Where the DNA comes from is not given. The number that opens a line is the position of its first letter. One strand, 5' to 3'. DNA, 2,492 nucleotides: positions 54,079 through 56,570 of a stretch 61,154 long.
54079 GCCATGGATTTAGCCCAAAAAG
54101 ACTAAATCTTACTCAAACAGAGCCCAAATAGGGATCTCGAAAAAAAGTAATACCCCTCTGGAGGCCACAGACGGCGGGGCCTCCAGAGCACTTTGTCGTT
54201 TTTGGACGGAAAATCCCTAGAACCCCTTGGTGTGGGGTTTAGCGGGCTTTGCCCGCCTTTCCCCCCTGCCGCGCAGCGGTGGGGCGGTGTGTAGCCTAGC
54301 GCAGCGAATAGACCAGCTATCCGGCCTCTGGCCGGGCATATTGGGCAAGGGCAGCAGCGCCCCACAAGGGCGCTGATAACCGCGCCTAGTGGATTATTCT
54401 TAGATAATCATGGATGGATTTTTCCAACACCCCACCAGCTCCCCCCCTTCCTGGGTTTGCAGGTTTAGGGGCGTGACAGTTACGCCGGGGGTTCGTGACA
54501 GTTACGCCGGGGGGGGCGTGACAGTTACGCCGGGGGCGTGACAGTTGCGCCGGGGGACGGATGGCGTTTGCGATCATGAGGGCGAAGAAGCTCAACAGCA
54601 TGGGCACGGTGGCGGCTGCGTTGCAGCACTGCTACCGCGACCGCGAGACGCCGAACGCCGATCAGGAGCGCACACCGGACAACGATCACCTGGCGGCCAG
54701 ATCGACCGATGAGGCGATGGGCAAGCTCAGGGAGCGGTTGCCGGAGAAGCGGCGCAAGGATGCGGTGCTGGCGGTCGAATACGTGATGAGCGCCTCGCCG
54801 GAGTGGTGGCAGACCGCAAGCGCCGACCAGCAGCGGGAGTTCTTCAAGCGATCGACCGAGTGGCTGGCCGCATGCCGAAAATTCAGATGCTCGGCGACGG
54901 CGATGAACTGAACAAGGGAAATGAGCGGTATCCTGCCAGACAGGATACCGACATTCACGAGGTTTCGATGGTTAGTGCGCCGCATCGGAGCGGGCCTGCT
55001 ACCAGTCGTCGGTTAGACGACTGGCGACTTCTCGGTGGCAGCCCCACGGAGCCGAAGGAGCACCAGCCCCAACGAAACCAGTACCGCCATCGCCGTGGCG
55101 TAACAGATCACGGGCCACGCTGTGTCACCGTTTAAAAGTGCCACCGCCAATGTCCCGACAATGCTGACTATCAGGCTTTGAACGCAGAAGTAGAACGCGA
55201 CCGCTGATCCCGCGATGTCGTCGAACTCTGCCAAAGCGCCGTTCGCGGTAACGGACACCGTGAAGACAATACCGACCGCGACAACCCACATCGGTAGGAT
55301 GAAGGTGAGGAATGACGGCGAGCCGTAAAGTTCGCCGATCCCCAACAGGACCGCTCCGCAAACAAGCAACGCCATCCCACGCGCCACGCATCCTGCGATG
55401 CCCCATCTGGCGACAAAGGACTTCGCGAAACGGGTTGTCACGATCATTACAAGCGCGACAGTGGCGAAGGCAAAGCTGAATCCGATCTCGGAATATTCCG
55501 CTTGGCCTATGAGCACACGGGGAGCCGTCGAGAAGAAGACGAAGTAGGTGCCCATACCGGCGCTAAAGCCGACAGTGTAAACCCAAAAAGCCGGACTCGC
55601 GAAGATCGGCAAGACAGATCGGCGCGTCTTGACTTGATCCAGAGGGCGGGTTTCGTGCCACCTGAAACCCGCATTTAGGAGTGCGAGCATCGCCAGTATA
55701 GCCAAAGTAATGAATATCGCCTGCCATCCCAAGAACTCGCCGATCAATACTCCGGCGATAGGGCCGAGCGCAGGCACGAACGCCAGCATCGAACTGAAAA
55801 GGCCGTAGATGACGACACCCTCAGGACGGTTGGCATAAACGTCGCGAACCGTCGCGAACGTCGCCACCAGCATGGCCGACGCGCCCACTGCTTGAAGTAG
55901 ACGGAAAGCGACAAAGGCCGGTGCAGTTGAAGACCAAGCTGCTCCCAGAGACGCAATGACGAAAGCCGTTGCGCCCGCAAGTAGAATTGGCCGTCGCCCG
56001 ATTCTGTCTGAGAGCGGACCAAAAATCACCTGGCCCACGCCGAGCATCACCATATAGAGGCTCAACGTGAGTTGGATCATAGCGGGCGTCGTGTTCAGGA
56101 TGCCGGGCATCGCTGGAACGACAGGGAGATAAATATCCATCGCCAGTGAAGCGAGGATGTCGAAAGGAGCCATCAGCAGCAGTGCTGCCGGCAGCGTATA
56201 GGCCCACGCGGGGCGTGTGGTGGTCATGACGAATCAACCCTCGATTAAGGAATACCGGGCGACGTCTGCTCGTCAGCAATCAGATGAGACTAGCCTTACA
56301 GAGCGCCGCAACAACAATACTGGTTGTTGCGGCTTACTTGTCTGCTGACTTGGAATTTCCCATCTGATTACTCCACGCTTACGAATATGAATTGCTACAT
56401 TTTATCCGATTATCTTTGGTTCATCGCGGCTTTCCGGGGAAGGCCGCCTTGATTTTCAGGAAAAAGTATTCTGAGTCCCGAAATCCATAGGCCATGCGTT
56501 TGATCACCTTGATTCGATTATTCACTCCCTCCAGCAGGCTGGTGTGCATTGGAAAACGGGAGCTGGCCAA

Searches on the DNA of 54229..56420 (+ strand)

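Call 27: search_dna_similar(query=window:54229-56420:+, collection=plasmids, mode=near, max_rows=20)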
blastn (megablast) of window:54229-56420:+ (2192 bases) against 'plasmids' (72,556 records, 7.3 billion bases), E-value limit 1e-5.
Records with a match: 2494; places in all: 2656; records where one place covers at least 80% of the query: 59.
Best place of each record, by identity: >=99% 2102; 95-99% 61; 90-95% 152; 80-90% 168; 60-80% 11.
By first word of the organism name: Escherichia 941; Salmonella 598; Klebsiella 431; Acinetobacter 82; Pseudomonas 61; Vibrio 43; Citrobacter 43; Enterobacter 39; Proteus 37; Providencia 33; and 43 more.
By predicted mobility (MOB-suite, as given by PLSDB): conjugative 1569; mobilizable 509; non-mobilizable 416.
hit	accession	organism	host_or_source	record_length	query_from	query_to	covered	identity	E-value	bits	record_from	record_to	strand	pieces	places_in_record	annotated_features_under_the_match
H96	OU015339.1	Salmonella enterica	Homo sapiens,feces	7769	1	2189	100%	99.3%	0e+0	3960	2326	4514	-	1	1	floR: chloramphenicol/florfenicol efflux MFS transporter FloR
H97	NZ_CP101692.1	Salmonella enterica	Homo sapiens,cell culture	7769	1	2189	100%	99.3%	0e+0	3960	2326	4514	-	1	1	floR: chloramphenicol/florfenicol efflux MFS transporter FloR | plasmid recombination protein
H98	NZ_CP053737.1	Escherichia coli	pig,cell culture,slaughterhouse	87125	1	2189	100%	99.1%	0e+0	3932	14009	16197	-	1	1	floR: chloramphenicol/florfenicol efflux MFS transporter FloR | plasmid recombination protein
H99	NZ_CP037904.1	Escherichia coli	pig,feces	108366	1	2189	100%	99.0%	0e+0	3927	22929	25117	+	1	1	floR: chloramphenicol/florfenicol efflux MFS transporter FloR | plasmid recombination protein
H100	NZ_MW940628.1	Escherichia sp.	-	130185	1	2189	100%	99.0%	0e+0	3927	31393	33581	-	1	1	floR: chloramphenicol/florfenicol efflux MFS transporter FloR | plasmid recombination protein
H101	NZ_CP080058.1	Escherichia coli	Homo sapiens,tissue sample,Human feces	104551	1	2189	100%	99.0%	0e+0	3927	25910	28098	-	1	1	floR: chloramphenicol/florfenicol efflux MFS transporter FloR | plasmid recombination protein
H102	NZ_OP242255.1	Escherichia coli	Homo sapiens,stool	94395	1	2189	100%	99.0%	0e+0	3927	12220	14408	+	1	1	floR: chloramphenicol/florfenicol efflux MFS transporter FloR | plasmid recombination protein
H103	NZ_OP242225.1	Escherichia coli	Homo sapiens,stool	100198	1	2189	100%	99.0%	0e+0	3927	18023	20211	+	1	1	floR: chloramphenicol/florfenicol efflux MFS transporter FloR | plasmid recombination protein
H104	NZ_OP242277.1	Escherichia coli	Homo sapiens,stool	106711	1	2189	100%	99.0%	0e+0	3927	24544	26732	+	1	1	floR: chloramphenicol/florfenicol efflux MFS transporter FloR | plasmid recombination protein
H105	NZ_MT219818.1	Escherichia coli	-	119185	1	2189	100%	99.0%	0e+0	3927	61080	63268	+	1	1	floR: chloramphenicol/florfenicol efflux MFS transporter FloR | plasmid recombination protein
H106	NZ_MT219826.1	Escherichia coli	-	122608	1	2189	100%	99.0%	0e+0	3927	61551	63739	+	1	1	floR: chloramphenicol/florfenicol efflux MFS transporter FloR | plasmid recombination protein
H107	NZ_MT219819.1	Escherichia coli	-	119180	1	2189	100%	99.0%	0e+0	3927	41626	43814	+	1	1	floR: chloramphenicol/florfenicol efflux MFS transporter FloR | plasmid recombination protein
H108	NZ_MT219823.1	Escherichia coli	-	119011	1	2189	100%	99.0%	0e+0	3927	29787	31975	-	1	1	floR: chloramphenicol/florfenicol efflux MFS transporter FloR | plasmid recombination protein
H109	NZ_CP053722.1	Escherichia coli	pig,cell culture,slaughterhouse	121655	1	2189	100%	99.0%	0e+0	3927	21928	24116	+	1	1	floR: chloramphenicol/florfenicol efflux MFS transporter FloR | plasmid recombination protein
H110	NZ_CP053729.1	Escherichia coli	pig,cell culture,slaughterhouse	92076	1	2189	100%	99.0%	0e+0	3927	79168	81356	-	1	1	floR: chloramphenicol/florfenicol efflux MFS transporter FloR | plasmid recombination protein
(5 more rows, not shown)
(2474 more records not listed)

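Call 29: get_annotated_region(hit=H98, flank=3000)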
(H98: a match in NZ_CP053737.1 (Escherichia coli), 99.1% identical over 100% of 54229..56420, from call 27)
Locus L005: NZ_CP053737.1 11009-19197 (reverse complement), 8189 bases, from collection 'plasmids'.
description: Escherichia coli strain CP8-3_Sichuan plasmid pCP8-3-IncFII, complete sequence
organism: Escherichia coli (NCBI taxid 562)
taxonomy: Bacteria; Pseudomonadota; Gammaproteobacteria; Enterobacterales; Enterobacteriaceae; Escherichia; Escherichia coli
host: -; source: pig,cell culture,slaughterhouse; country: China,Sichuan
typing (MOB-suite, as given by PLSDB): conjugative; replicon IncFIA,IncFIC; relaxase MOBF; mating-pair formation MPF_F
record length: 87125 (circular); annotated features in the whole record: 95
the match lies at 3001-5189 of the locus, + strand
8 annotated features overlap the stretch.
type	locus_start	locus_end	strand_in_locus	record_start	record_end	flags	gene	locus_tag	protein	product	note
predicted_resistance_gene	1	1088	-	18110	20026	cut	tet(M)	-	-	tetracycline resistance ribosomal protection protein Tet(M)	predicted by amrfinderplus; class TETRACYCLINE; identity 98.12%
CDS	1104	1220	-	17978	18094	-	-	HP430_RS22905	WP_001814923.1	tetracycline resistance determinant leader peptide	-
CDS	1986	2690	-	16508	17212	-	-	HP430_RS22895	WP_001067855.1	IS6-like element IS26 family transposase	-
CDS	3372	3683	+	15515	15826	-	-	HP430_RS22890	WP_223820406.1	plasmid recombination protein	-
predicted_resistance_gene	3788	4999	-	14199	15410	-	floR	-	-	chloramphenicol/florfenicol efflux MFS transporter FloR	predicted by amrfinderplus; class PHENICOL; identity 99.5%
CDS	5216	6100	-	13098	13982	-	-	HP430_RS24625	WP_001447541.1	DUF3363 domain-containing protein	-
CDS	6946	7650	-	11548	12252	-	-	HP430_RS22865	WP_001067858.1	IS6-like element IS26 family transposase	-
CDS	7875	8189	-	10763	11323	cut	-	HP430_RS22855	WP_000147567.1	recombinase family protein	GO:0006310 - DNA recombination [Evidence IEA]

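Call 30: get_annotated_region(hit=H97, flank=2800)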
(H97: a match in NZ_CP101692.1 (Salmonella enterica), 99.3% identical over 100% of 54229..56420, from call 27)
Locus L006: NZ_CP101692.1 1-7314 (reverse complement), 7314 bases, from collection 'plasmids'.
description: Salmonella enterica subsp. enterica serovar Mbandaka strain SMEH plasmid pSMEH3, complete sequence
organism: Salmonella enterica (NCBI taxid 192954)
taxonomy: Bacteria; Pseudomonadota; Gammaproteobacteria; Enterobacterales; Enterobacteriaceae; Salmonella; Salmonella enterica
host: -; source: Homo sapiens,cell culture; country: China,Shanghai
typing (MOB-suite, as given by PLSDB): mobilizable; replicon IncQ1; relaxase MOBQ
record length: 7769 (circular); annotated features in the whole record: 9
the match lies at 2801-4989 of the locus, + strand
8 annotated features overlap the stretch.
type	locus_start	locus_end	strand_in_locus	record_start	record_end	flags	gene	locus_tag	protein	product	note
CDS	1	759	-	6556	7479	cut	-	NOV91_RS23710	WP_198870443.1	DNA-primase RepB domain-containing protein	-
CDS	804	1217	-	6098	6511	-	-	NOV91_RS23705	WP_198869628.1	IncQ-type mobilization protein MobB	-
CDS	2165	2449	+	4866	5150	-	-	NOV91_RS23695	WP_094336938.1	mobilization protein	-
CDS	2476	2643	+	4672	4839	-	-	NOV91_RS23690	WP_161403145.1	hypothetical protein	-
CDS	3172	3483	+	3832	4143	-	-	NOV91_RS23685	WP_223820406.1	plasmid recombination protein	-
predicted_resistance_gene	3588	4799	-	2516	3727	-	floR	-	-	chloramphenicol/florfenicol efflux MFS transporter FloR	predicted by amrfinderplus; class PHENICOL; identity 99.5%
CDS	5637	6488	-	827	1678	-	repC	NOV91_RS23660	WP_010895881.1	replication protein C, IncQ-type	-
CDS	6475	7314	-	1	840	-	-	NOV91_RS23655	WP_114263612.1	helicase RepA family protein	-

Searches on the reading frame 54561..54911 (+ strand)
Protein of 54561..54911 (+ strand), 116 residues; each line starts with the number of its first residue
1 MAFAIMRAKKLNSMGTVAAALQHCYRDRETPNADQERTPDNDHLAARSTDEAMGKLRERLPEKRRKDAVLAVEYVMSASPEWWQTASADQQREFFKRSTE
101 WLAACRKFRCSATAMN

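Call 21: search_protein_families(library=pfam, proteins=[window:54561-54911:+], max_evalue=0.01)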
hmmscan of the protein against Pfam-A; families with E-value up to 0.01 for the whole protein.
window:54561-54911:+ (116 aa): 1 family
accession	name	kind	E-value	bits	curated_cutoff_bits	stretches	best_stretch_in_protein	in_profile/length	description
PF01076.25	Mob_Pre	-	1.8e-13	51.2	25.5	1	1-103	1-112/196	Plasmid recombination enzyme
